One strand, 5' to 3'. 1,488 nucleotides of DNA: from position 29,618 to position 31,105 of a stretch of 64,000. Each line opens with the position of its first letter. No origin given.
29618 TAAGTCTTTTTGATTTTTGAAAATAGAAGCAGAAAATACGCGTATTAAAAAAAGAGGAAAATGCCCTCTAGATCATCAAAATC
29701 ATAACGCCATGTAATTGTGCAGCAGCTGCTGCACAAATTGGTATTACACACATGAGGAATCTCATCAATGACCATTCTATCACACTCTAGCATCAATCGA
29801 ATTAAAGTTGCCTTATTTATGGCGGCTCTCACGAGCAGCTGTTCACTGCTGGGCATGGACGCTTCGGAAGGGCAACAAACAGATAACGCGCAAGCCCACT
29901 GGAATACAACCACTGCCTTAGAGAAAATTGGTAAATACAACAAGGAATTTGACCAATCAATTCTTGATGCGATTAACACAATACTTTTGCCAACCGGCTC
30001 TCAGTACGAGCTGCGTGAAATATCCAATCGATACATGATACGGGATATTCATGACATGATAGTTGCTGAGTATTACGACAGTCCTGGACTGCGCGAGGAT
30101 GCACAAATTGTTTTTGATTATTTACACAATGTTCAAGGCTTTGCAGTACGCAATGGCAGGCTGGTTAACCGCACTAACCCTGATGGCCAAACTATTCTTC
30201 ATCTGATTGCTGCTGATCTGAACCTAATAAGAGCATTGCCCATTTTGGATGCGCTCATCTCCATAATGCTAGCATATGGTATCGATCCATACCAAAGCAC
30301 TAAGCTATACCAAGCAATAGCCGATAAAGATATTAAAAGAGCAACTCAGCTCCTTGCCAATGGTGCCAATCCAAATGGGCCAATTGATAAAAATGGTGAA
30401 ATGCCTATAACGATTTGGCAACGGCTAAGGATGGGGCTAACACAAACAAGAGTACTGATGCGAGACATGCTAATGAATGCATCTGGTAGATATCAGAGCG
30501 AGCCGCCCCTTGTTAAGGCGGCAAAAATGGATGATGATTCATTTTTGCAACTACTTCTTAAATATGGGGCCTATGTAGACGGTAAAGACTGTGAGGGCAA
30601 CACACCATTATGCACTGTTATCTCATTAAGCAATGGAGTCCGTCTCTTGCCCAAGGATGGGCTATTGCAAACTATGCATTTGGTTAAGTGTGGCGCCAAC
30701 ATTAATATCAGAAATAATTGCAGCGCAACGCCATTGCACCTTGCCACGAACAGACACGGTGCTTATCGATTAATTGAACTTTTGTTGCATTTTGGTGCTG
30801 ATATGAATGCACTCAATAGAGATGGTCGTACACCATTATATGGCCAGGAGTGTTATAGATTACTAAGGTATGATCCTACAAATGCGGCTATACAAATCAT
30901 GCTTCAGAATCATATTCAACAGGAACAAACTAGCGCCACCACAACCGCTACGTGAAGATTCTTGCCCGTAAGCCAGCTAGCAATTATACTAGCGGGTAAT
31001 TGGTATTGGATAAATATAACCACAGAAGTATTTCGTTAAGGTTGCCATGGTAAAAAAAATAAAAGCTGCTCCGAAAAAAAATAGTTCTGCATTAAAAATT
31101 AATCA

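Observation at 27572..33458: Triplicated ankyrin-gene module with a conserved slot holding either an MNT-HEPN pair or a DUF1016 nuclease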

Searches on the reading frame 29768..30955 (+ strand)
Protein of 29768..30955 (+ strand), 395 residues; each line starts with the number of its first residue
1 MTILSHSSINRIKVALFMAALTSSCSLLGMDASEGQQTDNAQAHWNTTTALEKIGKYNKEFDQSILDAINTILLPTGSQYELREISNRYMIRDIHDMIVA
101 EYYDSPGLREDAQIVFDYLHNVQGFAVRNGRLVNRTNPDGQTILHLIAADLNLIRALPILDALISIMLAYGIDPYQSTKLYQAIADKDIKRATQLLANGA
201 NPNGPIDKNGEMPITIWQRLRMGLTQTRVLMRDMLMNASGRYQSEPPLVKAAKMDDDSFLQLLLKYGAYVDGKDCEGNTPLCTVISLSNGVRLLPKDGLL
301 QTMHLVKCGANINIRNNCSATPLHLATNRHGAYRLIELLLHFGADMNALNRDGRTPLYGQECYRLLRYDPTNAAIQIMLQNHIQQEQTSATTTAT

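Call 5: search_protein_families(library=pfam, proteins=[window:29768-30955:+], max_evalue=0.01)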
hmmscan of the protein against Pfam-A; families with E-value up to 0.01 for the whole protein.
window:29768-30955:+ (395 aa): 5 families
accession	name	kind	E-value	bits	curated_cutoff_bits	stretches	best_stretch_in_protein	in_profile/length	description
PF12796.13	Ank_2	-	3.8e-16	59.9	27.3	1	304-358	15-65/90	Ankyrin repeats (3 copies)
PF00023.36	Ank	-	2.8e-13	49.7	21.1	1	321-350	4-32/33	Ankyrin repeat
PF13637.12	Ank_4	-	5.2e-13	49.3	22.7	1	330-358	7-35/50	Ankyrin repeats (many copies)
PF13857.12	Ank_5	-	8.3e-13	48.8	27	1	305-357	1-53/56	Ankyrin repeats (many copies)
PF13606.12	Ank_3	-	0.00011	22.8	22.3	0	139-174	1-28/30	Ankyrin repeat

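Call 10: find_encoding_contigs(protein=window:29768-30955:+, flank=10000, max_places=10)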
Protein window:29768-30955:+ (395 aa): no gene with exactly this product is on record in the collection.

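Call 13: find_homologous_proteins(query=window:29768-30955:+, max_evalue=0.001)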
Query window:29768-30955:+ (395 aa): 459 proteins with E <= 0.001 among 5330 candidates; the best 120 are listed.
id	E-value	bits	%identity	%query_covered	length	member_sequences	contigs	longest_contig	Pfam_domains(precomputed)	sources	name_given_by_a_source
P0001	1.5e-262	888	100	100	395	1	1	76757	PF13857.13,PF12796.14,PF00023.37,PF13637.13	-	-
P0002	1.1e-88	316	48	96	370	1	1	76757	PF13606.13,PF13857.13,PF12796.14,PF00023.37,PF13637.13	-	-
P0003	2.5e-84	302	44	98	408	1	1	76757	PF13606.13,PF13857.13,PF12796.14,PF00023.37,PF13637.13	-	-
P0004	2.2e-76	275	43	96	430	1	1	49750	PF13606.13,PF13857.13,PF12796.14,PF00023.37,PF13637.13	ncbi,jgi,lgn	-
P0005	9.3e-35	138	30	47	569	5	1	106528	PF13606.13,PF13857.13,PF23745.2,PF12796.14,PF00023.37,PF13637.13,PF24521.3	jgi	-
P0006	6.8e-31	126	29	42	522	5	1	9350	PF13606.13,PF13857.13,PF23745.2,PF12796.14,PF00023.37,PF13637.13,PF24521.3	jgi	jgi:ankyrin repeat protein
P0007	9.5e-31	125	30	63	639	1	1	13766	PF13606.13,PF13857.13,PF28177.1,PF23745.2,PF12796.14,PF00023.37,PF13637.13,PF24521.3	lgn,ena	-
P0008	1.5e-30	125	28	57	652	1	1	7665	PF13606.13,PF13857.13,PF23745.2,PF12796.14,PF00023.37,PF13637.13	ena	-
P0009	3.7e-30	123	28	50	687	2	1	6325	PF13606.13,PF13857.13,PF23745.2,PF12796.14,PF00023.37,PF13637.13,PF24521.3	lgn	-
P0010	1.2e-28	118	30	49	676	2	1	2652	PF13606.13,PF13857.13,PF23745.2,PF12796.14,PF00023.37,PF13637.13,PF24521.3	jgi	-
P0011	1.7e-28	118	31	62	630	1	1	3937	PF13606.13,PF13857.13,PF23745.2,PF12796.14,PF00023.37,PF13637.13,PF24521.3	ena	-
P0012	2.0e-27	114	32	49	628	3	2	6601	PF12833.14,PF13606.13,PF13857.13,PF08308.18,PF12796.14,PF00023.37,PF13637.13,PF24521.3,PF13537.12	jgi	-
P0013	2.1e-27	114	31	58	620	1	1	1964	PF13606.13,PF13857.13,PF23745.2,PF12796.14,PF00023.37,PF13637.13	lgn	-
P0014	6.3e-27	113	36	27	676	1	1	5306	PF13606.13,PF13857.13,PF28177.1,PF23745.2,PF12796.14,PF00023.37,PF13637.13,PF24521.3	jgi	jgi:ankyrin repeat protein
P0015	6.8e-27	113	38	28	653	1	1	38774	PF13606.13,PF13857.13,PF12796.14,PF00023.37,PF13637.13,PF24521.3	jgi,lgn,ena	-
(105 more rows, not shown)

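Call 14: find_encoding_contigs(protein=P0004, flank=10000, max_places=6)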
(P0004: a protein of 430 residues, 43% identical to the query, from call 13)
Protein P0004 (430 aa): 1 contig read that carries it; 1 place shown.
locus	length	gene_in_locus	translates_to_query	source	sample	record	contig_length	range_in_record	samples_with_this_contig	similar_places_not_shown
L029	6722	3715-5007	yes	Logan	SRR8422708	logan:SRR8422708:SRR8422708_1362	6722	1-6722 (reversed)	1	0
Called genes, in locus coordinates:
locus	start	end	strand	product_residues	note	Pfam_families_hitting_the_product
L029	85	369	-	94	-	PF13443:HTH_26 (faint)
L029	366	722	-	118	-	PF05973:Gp49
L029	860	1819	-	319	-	PF00137:ATP-synt_C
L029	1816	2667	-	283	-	PF00119:ATP-synt_A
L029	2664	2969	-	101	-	-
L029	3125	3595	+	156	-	-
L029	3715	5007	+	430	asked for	PF13637:Ank_4 (faint), PF13606:Ank_3 (faint), PF12796:Ank_2, PF13857:Ank_5, PF00023:Ank (weak)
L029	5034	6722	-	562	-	?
